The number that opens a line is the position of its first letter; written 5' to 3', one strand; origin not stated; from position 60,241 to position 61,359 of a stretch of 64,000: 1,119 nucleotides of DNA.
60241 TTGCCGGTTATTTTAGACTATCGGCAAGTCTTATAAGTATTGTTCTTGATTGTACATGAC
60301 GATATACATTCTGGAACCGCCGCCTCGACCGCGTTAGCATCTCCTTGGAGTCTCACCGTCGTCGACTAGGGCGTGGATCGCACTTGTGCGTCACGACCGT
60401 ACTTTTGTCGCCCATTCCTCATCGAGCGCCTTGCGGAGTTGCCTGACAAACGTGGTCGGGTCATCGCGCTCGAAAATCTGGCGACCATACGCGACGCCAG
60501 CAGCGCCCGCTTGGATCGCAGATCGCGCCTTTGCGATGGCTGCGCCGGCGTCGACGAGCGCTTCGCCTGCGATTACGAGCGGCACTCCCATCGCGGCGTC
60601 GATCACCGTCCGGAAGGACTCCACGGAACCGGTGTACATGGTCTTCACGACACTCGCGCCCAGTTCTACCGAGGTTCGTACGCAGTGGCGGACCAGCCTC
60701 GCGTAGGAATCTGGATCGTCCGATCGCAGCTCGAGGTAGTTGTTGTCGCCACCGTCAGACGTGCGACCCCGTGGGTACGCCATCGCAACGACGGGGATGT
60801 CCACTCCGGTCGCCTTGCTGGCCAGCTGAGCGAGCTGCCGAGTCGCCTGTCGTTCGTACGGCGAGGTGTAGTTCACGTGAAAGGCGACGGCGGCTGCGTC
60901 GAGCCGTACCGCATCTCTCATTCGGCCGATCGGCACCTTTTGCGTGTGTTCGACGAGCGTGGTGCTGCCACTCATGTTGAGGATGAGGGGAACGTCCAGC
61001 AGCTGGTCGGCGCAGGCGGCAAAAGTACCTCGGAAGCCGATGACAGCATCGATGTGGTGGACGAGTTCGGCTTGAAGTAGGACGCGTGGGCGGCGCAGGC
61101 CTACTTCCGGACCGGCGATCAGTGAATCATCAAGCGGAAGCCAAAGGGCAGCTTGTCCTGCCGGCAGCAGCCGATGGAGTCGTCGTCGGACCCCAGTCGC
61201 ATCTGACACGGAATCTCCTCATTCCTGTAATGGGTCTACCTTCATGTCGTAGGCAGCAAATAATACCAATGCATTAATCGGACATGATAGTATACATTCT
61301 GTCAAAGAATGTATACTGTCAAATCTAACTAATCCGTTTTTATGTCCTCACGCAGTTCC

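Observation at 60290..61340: About 0.9 kb GC-rich island (~65% GC) carrying a class-I aldolase gene, flanked by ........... direct repeats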

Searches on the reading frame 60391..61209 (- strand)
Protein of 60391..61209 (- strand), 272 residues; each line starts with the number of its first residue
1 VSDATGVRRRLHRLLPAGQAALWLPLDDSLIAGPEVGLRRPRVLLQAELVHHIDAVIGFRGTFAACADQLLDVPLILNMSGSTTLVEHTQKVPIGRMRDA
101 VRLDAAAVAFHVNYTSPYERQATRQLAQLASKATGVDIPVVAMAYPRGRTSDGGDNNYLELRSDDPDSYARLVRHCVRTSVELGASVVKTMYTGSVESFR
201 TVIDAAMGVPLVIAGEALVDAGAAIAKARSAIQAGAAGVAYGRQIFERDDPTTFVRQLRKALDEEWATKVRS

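Call 4: search_protein_families(library=pfam, proteins=[window:60391-61209:-], max_evalue=0.01)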
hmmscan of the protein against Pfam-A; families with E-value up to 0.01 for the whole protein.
window:60391-61209:- (272 aa): 1 family
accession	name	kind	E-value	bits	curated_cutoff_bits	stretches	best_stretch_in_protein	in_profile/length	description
PF01791.15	DeoC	-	6.5e-27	95.1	23.8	1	39-247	21-228/229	DeoC/LacD family aldolase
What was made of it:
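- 60391..61209 (-): Class I (Schiff-base) aldolase, 272 aa, of the DhnA / ADH-synthase / LsrF superfamily. The gene is intact. Pfam PF01791 at 95 bits (call 4).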

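Call 12: search_protein_families(library=ncbifam, proteins=[window:60391-61209:-], max_evalue=0.01)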
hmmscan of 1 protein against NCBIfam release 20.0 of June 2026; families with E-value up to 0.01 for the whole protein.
window:60391-61209:- (272 aa): 9 families
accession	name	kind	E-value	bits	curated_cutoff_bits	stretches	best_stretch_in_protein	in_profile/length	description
NF005556.0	PRK07226.1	subfamily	4.2e-55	187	241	1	4-267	3-256/267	2-amino-3,7-dideoxy-D-threo-hept-6-ulosonate synthase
TIGR01949.1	ADH_synth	equivalog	1.5e-46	159.2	299.45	1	6-267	2-249/255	2-amino-3,7-dideoxy-D-threo-hept-6-ulosonate synthase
NF040816.1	Fbpase1_Arch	equivalog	1.1e-41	143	430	1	3-265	4-260/271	class I fructose-bisphosphate aldolase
NF006081.0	PRK08227.1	equivalog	3.4e-36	125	297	1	6-267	35-278/291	3-hydroxy-5-phosphonooxypentane-2,4-dione thiolase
NF041223.1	BagB_FevI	exception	2.1e-29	102.5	500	1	4-259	6-251/257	bagremycin/ferroverdin biosynthesis DhnA-type aldolase BagB/FevI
NF006704.0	PRK09250.1-1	equivalog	2.5e-10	39.7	277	1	3-161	17-190/308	class I fructose-bisphosphate aldolase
NF005321.0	PRK06852.1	equivalog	4.6e-06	25.9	420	1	56-248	80-275/308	aldolase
NF000741.0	PRK00043.3-5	equivalog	0.00017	21.3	350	1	196-264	155-216/217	thiamine phosphate synthase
NF010386.0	PRK13813.1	equivalog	0.0053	16.4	208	1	222-262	173-213/216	orotidine 5'-phosphate decarboxylase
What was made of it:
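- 60391..61209 (-): The best NCBIfam match is NF005556 at 187 bits, below its cut-off of 241 (call 12).
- On ADH synthase (AroA', NCBIfam TIGR01949 equivalog / NF005556 subfamily): 159.2 against 299.45, and 187 against 241 (call 12).
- On Class I fructose-bisphosphate aldolase (NF040816 archaeal; NF006704 FbaB-type): 143 against 430, and 39.7 against 277 (call 12).
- On LsrF (NF006081) and BagB/FevI (NF041223): 125 against 297, and 102.5 against 500 (call 12).
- Closest known: Methanocaldococcus jannaschii MJ0400, ADH synthase. Different: The score is below the curated cut-offs: TIGR01949 159 against 299, NF005556 187 against 241 (call 12).
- The protein reaches no equivalog cut-off (call 12).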

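Call 13: search_solved_structures(query=window:60391-61209:-, max_evalue=0.001, show_alignments=2)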
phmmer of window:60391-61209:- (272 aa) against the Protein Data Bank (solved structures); distinct sequences matched with E-value up to 0.001: 7.
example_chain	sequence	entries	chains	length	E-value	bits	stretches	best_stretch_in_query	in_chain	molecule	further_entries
2qjg_A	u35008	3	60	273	1.9e-28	103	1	18-264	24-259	Putative aldolase MJ0400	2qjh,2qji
3gkf_O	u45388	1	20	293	1.4e-21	80.5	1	6-260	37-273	Aldolase lsrF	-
3glc_A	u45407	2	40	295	1.4e-21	80.5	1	6-260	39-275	Aldolase lsrF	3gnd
4p2v_A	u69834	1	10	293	9.9e-21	77.7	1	6-260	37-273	Uncharacterized aldolase LsrF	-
1ojx_A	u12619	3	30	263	3.6e-19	72.6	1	53-260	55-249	FRUCTOSE-BISPHOSPHATE ALDOLASE CLASS I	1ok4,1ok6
1w8s_A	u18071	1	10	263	1.8e-18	70.3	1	53-260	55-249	FRUCTOSE-BISPHOSPHATE ALDOLASE CLASS I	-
2yce_A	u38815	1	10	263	3.4e-18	69.5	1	53-260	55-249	FRUCTOSE-BISPHOSPHATE ALDOLASE CLASS 1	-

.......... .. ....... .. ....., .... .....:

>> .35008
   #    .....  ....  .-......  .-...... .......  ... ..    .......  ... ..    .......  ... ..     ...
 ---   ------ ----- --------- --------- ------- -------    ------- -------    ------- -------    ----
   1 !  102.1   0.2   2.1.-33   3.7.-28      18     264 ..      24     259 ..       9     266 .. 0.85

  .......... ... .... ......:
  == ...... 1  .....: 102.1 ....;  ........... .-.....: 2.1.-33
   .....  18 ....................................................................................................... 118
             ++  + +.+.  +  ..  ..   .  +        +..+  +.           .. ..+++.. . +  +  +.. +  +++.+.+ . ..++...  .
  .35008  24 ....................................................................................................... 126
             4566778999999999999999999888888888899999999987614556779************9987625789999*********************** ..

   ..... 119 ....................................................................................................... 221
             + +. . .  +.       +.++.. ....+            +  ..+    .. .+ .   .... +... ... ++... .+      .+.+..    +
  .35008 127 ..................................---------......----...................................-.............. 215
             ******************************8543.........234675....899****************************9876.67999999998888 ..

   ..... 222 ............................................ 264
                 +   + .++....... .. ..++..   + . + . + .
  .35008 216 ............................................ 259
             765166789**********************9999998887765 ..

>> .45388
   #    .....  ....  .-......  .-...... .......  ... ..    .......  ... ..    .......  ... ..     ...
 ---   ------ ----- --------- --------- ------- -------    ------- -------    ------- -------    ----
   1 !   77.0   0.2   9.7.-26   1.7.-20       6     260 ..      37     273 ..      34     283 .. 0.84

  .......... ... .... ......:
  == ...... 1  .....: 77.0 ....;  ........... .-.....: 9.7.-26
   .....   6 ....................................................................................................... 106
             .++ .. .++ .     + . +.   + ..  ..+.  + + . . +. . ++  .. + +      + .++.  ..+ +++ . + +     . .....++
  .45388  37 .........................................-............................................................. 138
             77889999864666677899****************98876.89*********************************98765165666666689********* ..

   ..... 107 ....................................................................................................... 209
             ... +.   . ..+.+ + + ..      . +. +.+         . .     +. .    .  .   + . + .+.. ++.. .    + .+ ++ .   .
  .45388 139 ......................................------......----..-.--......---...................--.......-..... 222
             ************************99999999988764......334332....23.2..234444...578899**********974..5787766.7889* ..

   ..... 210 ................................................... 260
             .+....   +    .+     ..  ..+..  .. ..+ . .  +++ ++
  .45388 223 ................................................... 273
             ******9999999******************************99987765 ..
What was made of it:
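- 60391..61209 (-): PDB sequence match 2qjg at E 1.9e-28 (call 13).
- On Class I (Schiff-base) aldolase, DhnA/FbaB-ADH synthase-LsrF group: K189, D27 and Y145 align with MJ0400 K184, D33 and Y153 (call 13).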

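Call 14: find_homologous_proteins(query=window:60391-61209:-)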
Query window:60391-61209:- (272 aa): 100 proteins with E <= 0.001 among 8000 candidates.
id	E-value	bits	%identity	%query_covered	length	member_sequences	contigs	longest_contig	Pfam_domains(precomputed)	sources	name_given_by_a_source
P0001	3.8e-172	589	100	100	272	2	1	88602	PF01791.16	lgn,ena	-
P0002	3.5e-127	441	76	98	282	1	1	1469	PF01791.16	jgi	-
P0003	2.3e-101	357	60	97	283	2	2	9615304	PF01791.16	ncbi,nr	ncbi:class I fructose-bisphosphate aldolase [Phytohabitans rumicis]|nr:hypothetical protein [Phytoha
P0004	4.5e-101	356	62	97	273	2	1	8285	PF01791.16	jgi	jgi:DhnA family fructose-bisphosphate aldolase class Ia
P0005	1.4e-98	348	61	96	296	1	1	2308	PF01791.16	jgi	jgi:DhnA family fructose-bisphosphate aldolase class Ia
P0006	1.9e-97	344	58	98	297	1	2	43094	PF01791.16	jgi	jgi:DhnA family fructose-bisphosphate aldolase class Ia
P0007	2.5e-97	343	61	96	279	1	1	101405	PF01791.16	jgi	jgi:DhnA family fructose-bisphosphate aldolase class Ia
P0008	7.1e-95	335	58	97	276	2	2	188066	PF01791.16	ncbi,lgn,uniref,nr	ncbi:hypothetical protein ACFQS1_20785 [Paractinoplanes rhizophilus]|uniref:Fructose-bisphosphate al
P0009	2.6e-94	334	55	99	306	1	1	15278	PF01791.16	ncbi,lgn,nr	ncbi:MAG TPA: hypothetical protein VFM55_24975 [Micromonosporaceae bacterium]|nr:hypothetical protei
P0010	3.7e-93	330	57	97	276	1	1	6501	PF01791.16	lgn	-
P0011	5.2e-93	329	57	100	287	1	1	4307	PF01791.16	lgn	-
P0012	8.6e-93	329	57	97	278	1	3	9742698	PF01791.16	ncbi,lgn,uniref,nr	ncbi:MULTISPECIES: beta/alpha barrel domain-containing protein [Catenuloplanes]|uniref:DhnA family f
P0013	1.4e-92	328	57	92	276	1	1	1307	PF01791.16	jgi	jgi:DhnA family fructose-bisphosphate aldolase class Ia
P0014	1.5e-92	328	57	100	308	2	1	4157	PF01791.16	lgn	-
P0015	2.1e-92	327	57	98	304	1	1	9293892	PF01791.16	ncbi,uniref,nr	ncbi:fructose-bisphosphate aldolase [Actinoplanes sp. OR16]|uniref:class I fructose-bisphosphate ald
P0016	2.5e-92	327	58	90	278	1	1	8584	PF01791.16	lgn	-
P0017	3.8e-92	327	60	98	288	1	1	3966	PF01791.16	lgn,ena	-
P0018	1.1e-91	325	56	97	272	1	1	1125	PF01791.16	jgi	-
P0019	3.2e-91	323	59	97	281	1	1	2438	PF01791.16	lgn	-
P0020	7.0e-91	322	57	97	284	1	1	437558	PF01791.16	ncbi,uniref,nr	ncbi:class I fructose-bisphosphate aldolase [Actinoplanes solisilvae]|uniref:class I fructose-bispho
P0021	1.5e-90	321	58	96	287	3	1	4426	PF01791.16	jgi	jgi:DhnA family fructose-bisphosphate aldolase class Ia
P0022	3.5e-90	320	58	96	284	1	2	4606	PF01791.16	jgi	jgi:DhnA family fructose-bisphosphate aldolase class Ia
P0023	4.7e-90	320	56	92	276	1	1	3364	PF01791.16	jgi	jgi:DhnA family fructose-bisphosphate aldolase class Ia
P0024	1.1e-89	318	57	97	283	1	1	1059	PF01791.16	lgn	-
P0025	2.1e-89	318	56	97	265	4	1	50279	PF01791.16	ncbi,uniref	ncbi:class I fructose-bisphosphate aldolase [Catenuloplanes sp. NPDC051500]|uniref:class I fructose-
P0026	2.7e-89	317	57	96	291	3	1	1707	PF01791.16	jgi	jgi:DhnA family fructose-bisphosphate aldolase class Ia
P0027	3.3e-88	314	56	96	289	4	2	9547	PF01791.16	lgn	-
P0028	4.5e-88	313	58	90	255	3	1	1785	PF01791.16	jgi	-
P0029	9.7e-88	312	56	97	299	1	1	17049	PF01791.16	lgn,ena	-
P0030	4.1e-87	310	55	100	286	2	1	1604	PF01791.16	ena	-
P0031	5.7e-87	310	59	96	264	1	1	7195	PF01791.16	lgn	-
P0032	6.5e-87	309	54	100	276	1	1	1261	PF01791.16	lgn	-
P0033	8.9e-87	309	57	94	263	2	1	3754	PF01791.16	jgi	jgi:DhnA family fructose-bisphosphate aldolase class Ia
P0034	3.9e-86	307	56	96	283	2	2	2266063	PF01791.16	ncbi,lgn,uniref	ncbi:hypothetical protein AB0M54_09450 [Actinoplanes sp. NPDC051470]|uniref:class I fructose-bisphos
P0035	4.3e-86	307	57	97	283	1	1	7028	PF01791.16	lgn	-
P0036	9.3e-86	306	56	100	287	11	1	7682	PF01791.16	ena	-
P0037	2.2e-85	304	56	97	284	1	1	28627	PF01791.16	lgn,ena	-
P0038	8.8e-82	293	56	93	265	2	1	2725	PF01791.16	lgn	-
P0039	2.7e-81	291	55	96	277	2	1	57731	PF01791.16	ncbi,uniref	ncbi:hypothetical protein [Actinoplanes sp. NPDC051411]|uniref:class I fructose-bisphosphate aldolas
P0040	1.1e-75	273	58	79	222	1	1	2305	PF01791.16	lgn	-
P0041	5.4e-75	270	50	97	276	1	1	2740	PF01791.16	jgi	jgi:fructose-bisphosphate aldolase / 2-amino-3,7-dideoxy-D-threo-hept-6-ulosonate synthase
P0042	1.1e-73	266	49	99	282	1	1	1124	PF01791.16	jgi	jgi:DhnA family fructose-bisphosphate aldolase class Ia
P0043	9.6e-73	263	53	95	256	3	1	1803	PF01791.16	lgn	-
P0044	3.5e-69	251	51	96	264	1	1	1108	PF01791.16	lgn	-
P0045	1.2e-67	246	60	70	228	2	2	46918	PF01791.16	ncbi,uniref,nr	ncbi:hypothetical protein Apa02nite_094660 [Actinoplanes palleronii]|uniref:Fructose-bisphosphate al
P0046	2.5e-67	245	45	96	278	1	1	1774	PF01791.16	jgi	jgi:DhnA family fructose-bisphosphate aldolase class Ia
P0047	5.1e-67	244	52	89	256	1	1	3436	PF01791.16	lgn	-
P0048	5.0e-64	234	46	97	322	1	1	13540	PF01791.16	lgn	-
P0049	3.1e-62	229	62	63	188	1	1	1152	PF01791.16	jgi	jgi:DhnA family fructose-bisphosphate aldolase class Ia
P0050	5.1e-62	228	49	89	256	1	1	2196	PF01791.16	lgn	-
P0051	1.1e-60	224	48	95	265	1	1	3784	PF01791.16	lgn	-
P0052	8.8e-59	217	46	94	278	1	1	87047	PF01791.16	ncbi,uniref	ncbi:fructose-bisphosphate aldolase [Actinoplanes sp. NPDC051494]|uniref:fructose-bisphosphate aldol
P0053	9.8e-57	211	45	94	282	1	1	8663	PF01791.16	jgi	jgi:DhnA family fructose-bisphosphate aldolase class Ia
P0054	1.2e-56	210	42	94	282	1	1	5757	PF01791.16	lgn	-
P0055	3.9e-56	209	45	96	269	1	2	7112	PF01791.16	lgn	-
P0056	5.6e-55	205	45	76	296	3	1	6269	PF01791.16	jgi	jgi:DhnA family fructose-bisphosphate aldolase class Ia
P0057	1.7e-52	197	39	94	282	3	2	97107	PF01791.16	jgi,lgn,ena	-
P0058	3.3e-51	192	44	87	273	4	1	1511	PF01791.16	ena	-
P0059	1.1e-50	191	39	93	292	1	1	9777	PF01791.16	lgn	-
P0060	1.3e-50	190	41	88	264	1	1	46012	PF01791.16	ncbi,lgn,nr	ncbi:MAG: hypothetical protein LUG99_10870 [Lachnospiraceae bacterium]|nr:hypothetical protein [Lach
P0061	9.6e-50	188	44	90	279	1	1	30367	PF01791.16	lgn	-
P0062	1.7e-45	174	46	89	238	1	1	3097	PF01791.16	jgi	jgi:DhnA family fructose-bisphosphate aldolase class Ia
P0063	9.6e-36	142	49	54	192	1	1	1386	PF01791.16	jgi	jgi:DhnA family fructose-bisphosphate aldolase class Ia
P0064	2.7e-25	108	34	95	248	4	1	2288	PF01791.16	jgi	-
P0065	6.3e-25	106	35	93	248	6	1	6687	PF01791.16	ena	-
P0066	1.9e-23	101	34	95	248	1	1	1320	PF01791.16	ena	-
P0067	2.2e-23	101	34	97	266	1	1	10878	PF01791.16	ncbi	-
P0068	4.0e-23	100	35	95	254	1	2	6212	PF01791.16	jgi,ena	-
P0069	7.5e-23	100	32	96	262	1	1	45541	PF01791.16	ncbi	-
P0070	2.8e-21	94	30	95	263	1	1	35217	PF01791.16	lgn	-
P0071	4.5e-21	94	30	96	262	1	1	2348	PF01791.16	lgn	-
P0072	9.2e-21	93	37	70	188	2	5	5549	PF01791.16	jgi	jgi:DhnA family fructose-bisphosphate aldolase class Ia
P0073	1.2e-17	82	27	94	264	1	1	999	PF01791.16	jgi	jgi:DhnA family fructose-bisphosphate aldolase class Ia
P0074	1.2e-14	73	33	93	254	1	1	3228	PF22649.3,PF01791.16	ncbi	-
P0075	2.5e-14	72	27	90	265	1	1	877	PF01791.16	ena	-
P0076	2.7e-14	71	29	90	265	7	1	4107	PF22649.3,PF01791.16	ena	-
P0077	3.4e-13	68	29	94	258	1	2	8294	PF01791.16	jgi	jgi:fructose-bisphosphate aldolase/2-amino-3,7-dideoxy-D-threo-hept-6-ulosonate synthase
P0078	2.1e-11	62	31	61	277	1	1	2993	PF01791.16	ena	-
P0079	6.9e-9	54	29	60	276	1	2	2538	PF01791.16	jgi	jgi:fructose-bisphosphate aldolase, class I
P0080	4.8e-8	51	26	62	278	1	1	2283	PF01791.16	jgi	jgi:class I fructose-bisphosphate aldolase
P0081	7.0e-8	50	30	63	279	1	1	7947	PF01791.16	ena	-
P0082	2.0e-7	49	28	60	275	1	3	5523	PF01791.16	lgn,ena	-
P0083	2.0e-7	49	28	60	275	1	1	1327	PF01791.16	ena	-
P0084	2.0e-7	49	28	60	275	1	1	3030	PF01791.16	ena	-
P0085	2.1e-7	49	28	60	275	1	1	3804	PF01791.16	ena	-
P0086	2.1e-7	49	28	60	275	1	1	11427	PF01791.16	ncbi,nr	ncbi:MAG: aldolase [Verrucomicrobia bacterium]|nr:aldolase [Verrucomicrobiota bacterium]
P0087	2.3e-7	49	28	60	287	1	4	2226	PF01791.16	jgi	jgi:fructose-bisphosphate aldolase, class I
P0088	3.5e-7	48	27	60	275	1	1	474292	PF01791.16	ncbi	ncbi:MAG: aldolase [Verrucomicrobiales bacterium]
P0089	8.5e-7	47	27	60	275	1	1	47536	PF01791.16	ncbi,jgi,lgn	ncbi:MAG: class I fructose-bisphosphate aldolase [Verrucomicrobiales bacterium]|jgi:class I fructose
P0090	2.0e-6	46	27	60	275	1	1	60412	PF01791.16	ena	-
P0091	2.1e-6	46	30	62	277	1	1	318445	PF01791.16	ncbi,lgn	ncbi:MAG: aldolase [Planctomycetota bacterium]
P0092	2.2e-6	46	27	60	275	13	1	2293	PF01791.16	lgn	-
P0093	2.3e-6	45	27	60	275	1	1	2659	PF01791.16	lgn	-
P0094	8.7e-6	44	27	58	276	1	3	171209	PF01791.16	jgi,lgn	jgi:fructose-bisphosphate aldolase, class I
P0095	4.2e-5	41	35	30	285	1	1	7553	PF01791.16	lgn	-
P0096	7.0e-5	41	29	58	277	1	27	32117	PF01791.16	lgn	-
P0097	7.8e-5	41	25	58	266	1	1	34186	PF01791.16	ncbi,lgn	ncbi:class I fructose-bisphosphate aldolase [soil metagenome]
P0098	8.0e-5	40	24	61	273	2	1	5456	PF22649.3,PF01791.16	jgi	jgi:DhnA family fructose-bisphosphate aldolase class Ia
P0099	1.3e-4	40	27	58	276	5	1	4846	PF01791.16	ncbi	-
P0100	4.4e-4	38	30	33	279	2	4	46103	PF01791.16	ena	-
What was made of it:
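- The true donor is unknown: the best match is only 76% identical (call 14).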

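Call 15: find_encoding_contigs(protein=P0001, flank=10000)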
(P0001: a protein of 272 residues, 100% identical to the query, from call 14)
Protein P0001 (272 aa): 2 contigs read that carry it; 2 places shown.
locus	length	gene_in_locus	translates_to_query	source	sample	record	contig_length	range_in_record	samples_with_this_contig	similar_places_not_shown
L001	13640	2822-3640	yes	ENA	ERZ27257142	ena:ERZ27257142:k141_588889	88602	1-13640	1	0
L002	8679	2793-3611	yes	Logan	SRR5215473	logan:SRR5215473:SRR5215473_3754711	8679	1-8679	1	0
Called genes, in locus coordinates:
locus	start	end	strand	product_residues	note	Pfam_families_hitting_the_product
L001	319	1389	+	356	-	-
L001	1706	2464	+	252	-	-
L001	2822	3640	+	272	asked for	PF01791:DeoC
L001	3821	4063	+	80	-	-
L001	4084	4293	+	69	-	-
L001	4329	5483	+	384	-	-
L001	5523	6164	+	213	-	PF09414:RNA_ligase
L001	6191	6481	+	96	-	-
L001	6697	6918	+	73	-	-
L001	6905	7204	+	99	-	-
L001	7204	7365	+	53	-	-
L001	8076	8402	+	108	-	-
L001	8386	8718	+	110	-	-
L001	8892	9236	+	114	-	-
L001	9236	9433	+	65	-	-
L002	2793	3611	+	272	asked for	PF01791:DeoC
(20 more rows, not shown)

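Call 16: find_encoding_contigs(protein=P0002, flank=5000)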
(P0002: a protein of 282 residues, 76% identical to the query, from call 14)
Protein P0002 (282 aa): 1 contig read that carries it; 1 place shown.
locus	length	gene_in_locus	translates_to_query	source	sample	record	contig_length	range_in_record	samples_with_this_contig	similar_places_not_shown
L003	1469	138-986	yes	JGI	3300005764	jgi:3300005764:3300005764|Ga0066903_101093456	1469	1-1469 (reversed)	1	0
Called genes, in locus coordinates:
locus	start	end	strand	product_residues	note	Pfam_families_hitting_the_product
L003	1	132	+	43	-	?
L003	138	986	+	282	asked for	PF01791:DeoC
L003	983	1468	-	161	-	?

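Call 27: find_encoding_contigs(protein=P0003, flank=7000, max_places=2)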
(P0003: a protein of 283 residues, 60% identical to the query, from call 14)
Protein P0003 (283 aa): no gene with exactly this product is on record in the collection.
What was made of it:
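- Tried and rejected: The look-up of the P0003 context failed (call 27).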

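Call 28: find_encoding_contigs(protein=P0012, flank=7000, max_places=2)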
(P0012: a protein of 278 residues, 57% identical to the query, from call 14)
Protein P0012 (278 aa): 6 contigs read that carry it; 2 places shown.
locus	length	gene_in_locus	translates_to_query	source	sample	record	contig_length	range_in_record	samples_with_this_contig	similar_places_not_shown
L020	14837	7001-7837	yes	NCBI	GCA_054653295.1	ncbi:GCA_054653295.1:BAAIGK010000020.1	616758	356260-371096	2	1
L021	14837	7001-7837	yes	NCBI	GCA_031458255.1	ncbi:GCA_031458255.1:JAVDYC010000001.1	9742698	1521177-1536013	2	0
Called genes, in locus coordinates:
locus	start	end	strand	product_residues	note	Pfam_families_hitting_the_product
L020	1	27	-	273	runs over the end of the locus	PF01904:DUF72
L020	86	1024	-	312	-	-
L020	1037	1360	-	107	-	PF03551:PadR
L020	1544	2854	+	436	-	PF10503:Esterase_PHB, PF00326:Peptidase_S9 (weak), PF00553:CBM_2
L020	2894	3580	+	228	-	PF06197:DUF998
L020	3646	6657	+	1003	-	PF03781:FGE-sulfatase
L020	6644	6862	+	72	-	-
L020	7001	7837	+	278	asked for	PF01791:DeoC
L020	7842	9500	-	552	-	PF00132:Hexapep, PF14602:Hexapep_2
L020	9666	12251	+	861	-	-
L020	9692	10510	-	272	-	-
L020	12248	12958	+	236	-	PF00072:Response_reg, PF08281:Sigma70_r4_2 (weak), PF00196:GerE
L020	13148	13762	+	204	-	PF00196:GerE, PF08281:Sigma70_r4_2 (weak)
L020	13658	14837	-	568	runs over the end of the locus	PF00005:ABC_tran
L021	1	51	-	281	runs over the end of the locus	PF01904:DUF72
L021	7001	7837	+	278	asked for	PF01791:DeoC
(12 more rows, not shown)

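Call 44: search_dna_similar(query=window:60391-61209:-, collection=phages, mode=protein, max_rows=20, max_evalue=0.001)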
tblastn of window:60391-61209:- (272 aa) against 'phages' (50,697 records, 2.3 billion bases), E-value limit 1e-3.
Records with a match: 3; places in all: 3; records where one place covers at least 80% of the query: 2.
Best place of each record, by identity: <60% 3.
By first word of the organism name: Salmonella 1; Escherichia 1; Bacteriophage 1.
By host as written in the record: Homo sapiens 1; Escherichia coli O157:H7 ATCC 43895 1; - 1.
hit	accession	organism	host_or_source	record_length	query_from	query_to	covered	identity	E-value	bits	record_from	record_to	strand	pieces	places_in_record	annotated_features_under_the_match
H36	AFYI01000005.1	Salmonella enterica subsp. enterica serovar Infantis str. ...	Homo sapiens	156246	6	256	92%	29.1%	2e-7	57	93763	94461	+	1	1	fructose-bisphosphate aldolase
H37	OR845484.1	Escherichia phage ECO95 1-6-1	Escherichia coli O157:H7 ATCC 43895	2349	6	256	92%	28.7%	5e-7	56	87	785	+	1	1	record has no annotation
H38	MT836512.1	Bacteriophage sp.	human fecal samples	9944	119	206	32%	33.0%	8e-4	46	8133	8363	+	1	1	record has no annotation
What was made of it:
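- Tried and rejected: The three 'phage' tblastn hits to the aldolase lie in a Salmonella genome contig, an unannotated 2.3-kb 'Escherichia phage' record and an unannotated 9.9-kb faecal record; they look like cellular (LsrF-like) sequence rather than genuine phage genes, though this was not followed up (call 44).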
